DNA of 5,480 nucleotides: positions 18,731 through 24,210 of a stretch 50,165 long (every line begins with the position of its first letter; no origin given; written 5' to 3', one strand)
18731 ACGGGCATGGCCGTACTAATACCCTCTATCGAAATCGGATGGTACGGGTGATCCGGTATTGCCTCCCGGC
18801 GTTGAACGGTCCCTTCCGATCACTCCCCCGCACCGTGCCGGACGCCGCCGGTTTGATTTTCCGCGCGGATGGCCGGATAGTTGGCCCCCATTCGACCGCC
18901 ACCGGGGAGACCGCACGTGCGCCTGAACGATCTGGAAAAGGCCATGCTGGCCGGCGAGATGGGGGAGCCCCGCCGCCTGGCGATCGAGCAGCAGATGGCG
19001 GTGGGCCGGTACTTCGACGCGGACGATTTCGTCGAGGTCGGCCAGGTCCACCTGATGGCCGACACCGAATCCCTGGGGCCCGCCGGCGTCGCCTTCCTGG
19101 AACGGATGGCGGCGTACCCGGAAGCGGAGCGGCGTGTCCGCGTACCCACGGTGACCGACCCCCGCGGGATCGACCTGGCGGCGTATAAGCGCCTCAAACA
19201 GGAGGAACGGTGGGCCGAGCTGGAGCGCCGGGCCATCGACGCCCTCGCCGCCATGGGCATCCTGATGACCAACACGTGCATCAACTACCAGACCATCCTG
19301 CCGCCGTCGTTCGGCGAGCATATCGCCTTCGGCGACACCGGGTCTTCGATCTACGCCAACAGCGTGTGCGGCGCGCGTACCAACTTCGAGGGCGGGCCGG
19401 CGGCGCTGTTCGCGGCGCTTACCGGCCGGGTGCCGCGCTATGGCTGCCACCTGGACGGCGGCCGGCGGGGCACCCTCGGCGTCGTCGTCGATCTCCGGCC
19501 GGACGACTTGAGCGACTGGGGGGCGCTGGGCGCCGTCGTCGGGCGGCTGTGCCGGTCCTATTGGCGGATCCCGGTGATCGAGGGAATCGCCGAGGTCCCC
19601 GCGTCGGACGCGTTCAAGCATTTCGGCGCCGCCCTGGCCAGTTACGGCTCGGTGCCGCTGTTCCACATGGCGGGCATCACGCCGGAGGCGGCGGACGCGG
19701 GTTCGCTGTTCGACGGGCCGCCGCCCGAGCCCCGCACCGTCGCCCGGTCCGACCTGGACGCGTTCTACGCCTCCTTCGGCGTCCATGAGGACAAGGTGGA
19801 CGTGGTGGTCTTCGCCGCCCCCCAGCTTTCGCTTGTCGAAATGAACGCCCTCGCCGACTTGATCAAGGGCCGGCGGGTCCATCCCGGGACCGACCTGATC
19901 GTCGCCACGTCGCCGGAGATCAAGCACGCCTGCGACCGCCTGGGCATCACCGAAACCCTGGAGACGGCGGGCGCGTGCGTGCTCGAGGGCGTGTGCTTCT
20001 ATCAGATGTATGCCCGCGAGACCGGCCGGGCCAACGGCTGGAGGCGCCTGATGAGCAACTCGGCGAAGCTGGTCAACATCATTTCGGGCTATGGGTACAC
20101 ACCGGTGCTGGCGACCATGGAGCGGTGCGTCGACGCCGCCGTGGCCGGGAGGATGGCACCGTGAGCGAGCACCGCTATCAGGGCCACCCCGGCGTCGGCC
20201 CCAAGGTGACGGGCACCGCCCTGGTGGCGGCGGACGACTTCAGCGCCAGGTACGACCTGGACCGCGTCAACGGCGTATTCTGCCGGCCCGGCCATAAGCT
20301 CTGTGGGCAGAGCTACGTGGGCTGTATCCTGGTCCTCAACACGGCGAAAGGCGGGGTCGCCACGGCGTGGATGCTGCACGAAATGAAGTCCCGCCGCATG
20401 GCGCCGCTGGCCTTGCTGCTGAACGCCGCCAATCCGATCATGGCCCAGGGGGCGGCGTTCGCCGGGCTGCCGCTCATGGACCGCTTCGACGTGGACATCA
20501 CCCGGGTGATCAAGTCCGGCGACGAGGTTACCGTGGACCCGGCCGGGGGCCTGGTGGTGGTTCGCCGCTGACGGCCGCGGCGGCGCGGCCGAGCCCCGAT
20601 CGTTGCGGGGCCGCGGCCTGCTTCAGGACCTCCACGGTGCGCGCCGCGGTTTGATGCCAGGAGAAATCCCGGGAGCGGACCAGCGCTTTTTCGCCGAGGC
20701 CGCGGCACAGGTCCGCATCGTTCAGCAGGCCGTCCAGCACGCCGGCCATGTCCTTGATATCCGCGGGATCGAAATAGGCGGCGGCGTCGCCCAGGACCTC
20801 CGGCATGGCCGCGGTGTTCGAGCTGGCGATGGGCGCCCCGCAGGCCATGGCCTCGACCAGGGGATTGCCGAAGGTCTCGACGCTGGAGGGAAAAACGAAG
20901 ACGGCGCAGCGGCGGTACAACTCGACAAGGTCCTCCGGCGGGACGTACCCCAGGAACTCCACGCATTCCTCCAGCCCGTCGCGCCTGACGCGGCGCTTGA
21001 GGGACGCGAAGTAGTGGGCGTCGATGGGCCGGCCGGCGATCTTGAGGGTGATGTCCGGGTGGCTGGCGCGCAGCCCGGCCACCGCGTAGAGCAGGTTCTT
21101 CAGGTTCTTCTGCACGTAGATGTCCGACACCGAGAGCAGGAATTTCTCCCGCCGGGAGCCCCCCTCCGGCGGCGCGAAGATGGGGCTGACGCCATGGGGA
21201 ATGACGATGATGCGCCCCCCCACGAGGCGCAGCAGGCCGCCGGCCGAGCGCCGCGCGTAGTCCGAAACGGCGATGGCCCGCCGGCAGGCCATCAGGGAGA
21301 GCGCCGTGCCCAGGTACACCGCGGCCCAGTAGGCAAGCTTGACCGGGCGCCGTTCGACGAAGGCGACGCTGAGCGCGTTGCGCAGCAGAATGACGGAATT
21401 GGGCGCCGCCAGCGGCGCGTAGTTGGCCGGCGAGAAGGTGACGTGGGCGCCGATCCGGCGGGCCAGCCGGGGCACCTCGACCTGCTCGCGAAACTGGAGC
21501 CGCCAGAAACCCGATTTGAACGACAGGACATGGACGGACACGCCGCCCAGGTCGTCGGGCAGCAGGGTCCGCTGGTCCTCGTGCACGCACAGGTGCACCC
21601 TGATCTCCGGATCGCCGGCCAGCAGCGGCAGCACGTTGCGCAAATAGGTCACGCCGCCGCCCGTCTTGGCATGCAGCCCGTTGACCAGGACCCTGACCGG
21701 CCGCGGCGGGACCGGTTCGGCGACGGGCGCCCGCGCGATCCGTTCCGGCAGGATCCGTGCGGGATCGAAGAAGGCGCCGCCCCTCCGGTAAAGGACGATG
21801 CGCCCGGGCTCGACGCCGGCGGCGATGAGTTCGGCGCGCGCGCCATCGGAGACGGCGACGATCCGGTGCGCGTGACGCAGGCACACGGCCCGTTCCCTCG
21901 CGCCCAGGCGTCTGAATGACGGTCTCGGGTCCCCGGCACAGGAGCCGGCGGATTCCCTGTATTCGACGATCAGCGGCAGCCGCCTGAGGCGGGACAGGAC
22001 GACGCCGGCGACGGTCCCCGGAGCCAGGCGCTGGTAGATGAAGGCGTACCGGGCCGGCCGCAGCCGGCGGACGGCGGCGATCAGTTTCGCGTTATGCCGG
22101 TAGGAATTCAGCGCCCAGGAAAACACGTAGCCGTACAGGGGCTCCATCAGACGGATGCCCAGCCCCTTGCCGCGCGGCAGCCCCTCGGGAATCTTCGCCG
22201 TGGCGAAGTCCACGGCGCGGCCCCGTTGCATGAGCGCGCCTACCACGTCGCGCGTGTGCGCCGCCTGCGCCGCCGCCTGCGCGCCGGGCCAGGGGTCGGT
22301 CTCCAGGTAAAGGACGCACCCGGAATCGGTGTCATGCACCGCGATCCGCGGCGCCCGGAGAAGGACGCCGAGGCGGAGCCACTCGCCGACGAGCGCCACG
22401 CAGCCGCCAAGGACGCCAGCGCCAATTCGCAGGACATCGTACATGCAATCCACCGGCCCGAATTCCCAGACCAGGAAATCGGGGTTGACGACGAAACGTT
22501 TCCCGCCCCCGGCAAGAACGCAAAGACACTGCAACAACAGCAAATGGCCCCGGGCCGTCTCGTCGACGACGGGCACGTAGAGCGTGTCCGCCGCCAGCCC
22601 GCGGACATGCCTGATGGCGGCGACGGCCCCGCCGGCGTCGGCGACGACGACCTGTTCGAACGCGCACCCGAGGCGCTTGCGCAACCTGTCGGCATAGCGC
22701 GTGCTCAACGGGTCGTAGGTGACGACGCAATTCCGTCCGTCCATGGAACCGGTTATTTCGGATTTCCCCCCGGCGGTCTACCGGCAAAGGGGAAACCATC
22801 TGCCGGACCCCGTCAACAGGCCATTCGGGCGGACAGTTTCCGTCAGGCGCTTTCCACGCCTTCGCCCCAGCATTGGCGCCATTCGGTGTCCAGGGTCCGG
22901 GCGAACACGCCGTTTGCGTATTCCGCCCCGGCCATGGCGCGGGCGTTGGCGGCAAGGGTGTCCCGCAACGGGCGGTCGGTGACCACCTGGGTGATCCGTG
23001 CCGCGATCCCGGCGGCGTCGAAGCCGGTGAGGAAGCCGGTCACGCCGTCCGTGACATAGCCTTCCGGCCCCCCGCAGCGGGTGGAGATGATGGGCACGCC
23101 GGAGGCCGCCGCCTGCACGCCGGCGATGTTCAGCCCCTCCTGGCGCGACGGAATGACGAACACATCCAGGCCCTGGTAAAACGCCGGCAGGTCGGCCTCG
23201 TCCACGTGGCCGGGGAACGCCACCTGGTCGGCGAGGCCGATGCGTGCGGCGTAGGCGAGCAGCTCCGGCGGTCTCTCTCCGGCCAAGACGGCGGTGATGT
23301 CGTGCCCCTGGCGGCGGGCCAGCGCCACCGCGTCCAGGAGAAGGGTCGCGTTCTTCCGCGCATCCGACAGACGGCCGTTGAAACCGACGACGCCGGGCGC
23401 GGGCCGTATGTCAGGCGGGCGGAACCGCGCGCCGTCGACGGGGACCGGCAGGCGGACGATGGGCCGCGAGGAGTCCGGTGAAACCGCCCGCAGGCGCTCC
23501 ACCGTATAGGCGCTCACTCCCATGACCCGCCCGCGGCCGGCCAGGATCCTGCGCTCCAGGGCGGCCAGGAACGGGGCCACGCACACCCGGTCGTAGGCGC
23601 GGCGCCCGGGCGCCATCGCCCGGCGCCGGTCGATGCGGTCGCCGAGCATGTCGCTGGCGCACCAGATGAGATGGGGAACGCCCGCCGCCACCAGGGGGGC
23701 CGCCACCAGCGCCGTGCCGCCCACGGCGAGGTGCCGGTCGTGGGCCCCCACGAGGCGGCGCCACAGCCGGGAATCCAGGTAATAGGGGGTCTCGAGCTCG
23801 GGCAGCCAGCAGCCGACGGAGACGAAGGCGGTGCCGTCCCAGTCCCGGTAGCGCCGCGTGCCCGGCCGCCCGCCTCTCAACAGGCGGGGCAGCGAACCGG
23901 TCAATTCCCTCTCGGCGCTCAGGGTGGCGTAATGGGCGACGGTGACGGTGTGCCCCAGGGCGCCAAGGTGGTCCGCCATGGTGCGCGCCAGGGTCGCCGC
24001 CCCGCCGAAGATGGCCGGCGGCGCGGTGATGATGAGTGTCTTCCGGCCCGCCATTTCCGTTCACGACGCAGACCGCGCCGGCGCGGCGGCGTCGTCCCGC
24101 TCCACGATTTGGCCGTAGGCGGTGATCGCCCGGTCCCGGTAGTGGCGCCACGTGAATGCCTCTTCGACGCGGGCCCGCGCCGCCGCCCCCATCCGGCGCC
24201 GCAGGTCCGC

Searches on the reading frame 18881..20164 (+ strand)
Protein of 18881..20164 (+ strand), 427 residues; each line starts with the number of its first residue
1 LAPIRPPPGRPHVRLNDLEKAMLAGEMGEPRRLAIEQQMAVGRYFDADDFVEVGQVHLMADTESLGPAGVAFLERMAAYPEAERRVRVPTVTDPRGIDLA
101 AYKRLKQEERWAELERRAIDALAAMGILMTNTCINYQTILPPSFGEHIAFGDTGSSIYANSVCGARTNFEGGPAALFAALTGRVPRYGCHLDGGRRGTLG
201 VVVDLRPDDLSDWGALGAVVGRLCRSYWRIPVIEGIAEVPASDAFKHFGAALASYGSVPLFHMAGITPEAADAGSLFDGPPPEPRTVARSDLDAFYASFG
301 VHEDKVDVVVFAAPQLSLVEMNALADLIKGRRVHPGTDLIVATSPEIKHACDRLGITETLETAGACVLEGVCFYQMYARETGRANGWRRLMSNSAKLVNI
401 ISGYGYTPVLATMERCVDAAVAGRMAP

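Call 11: search_protein_families(library=pfam, max_evalue=0.00001, proteins=[window:18881-20164:+])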
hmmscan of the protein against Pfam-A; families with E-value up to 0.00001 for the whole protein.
window:18881-20164:+ (427 aa): 1 family
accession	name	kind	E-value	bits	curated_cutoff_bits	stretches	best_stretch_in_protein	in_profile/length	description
PF04412.18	AcnX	-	8.6e-108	361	31.5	1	14-418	2-400/400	Aconitase X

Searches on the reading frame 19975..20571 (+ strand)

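Call 85: search_protein_families(library=pfam, max_evalue=0.0001, proteins=[window:19975-20571:+])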
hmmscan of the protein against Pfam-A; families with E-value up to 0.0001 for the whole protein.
window:19975-20571:+ (198 aa): 1 family
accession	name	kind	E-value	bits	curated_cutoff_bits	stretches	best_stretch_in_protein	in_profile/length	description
PF01989.23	AcnX_swivel_put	-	7.9e-22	77.3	27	1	89-168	1-80/80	Aconitase X swivel domain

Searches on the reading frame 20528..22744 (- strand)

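Call 11: search_protein_families(library=pfam, max_evalue=0.00001, proteins=[window:20528-22744:-])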
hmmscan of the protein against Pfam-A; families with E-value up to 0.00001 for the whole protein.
window:20528-22744:- (738 aa): 5 families
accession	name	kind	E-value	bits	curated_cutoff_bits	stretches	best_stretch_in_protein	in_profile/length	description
PF00534.26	Glycos_transf_1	-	2.2e-32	112.4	26.4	1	532-687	14-169/172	Glycosyl transferases group 1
PF13692.12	Glyco_trans_1_4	-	1.1e-26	94.2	27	1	535-676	3-142/142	Glycosyl transferases group 1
PF13579.12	Glyco_trans_4_4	-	1.5e-10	42.1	29.7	1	161-318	4-154/158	Glycosyl transferase 4-like domain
PF13439.12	Glyco_transf_4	-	2.3e-10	41.2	28.5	1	161-318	5-161/170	Glycosyltransferase Family 4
PF13524.12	Glyco_trans_1_2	-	8.4e-09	36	25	1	561-702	11-141/144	Glycosyl transferase-like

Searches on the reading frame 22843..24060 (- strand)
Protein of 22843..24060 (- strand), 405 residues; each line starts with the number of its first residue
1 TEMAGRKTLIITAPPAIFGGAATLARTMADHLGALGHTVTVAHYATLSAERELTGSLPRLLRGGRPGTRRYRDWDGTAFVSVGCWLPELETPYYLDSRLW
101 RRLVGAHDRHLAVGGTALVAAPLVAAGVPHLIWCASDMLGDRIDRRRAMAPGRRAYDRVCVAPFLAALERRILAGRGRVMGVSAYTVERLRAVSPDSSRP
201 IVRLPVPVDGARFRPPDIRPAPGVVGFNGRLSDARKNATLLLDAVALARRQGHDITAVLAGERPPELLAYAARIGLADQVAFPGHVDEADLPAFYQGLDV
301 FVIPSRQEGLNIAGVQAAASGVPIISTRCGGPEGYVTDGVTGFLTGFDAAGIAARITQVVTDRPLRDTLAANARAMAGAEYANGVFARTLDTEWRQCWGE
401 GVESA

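Call 12: search_protein_families(library=pfam, max_evalue=0.00001, proteins=[window:22843-24060:-])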
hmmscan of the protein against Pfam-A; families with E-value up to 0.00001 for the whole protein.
window:22843-24060:- (405 aa): 4 families
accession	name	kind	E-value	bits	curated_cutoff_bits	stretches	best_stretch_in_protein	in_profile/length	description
PF13692.12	Glyco_trans_1_4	-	3.3e-29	102.4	27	1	224-362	3-142/142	Glycosyl transferases group 1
PF00534.26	Glycos_transf_1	-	9.4e-29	100.6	26.4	1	220-375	13-171/172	Glycosyl transferases group 1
PF20706.3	GT4-conflict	-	1.2e-09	38.1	26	1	166-330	137-314/385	Family 4 Glycosyltransferase in conflict systems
PF13439.12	Glyco_transf_4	-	6.1e-06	26.8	28.5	0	18-209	1-167/170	Glycosyltransferase Family 4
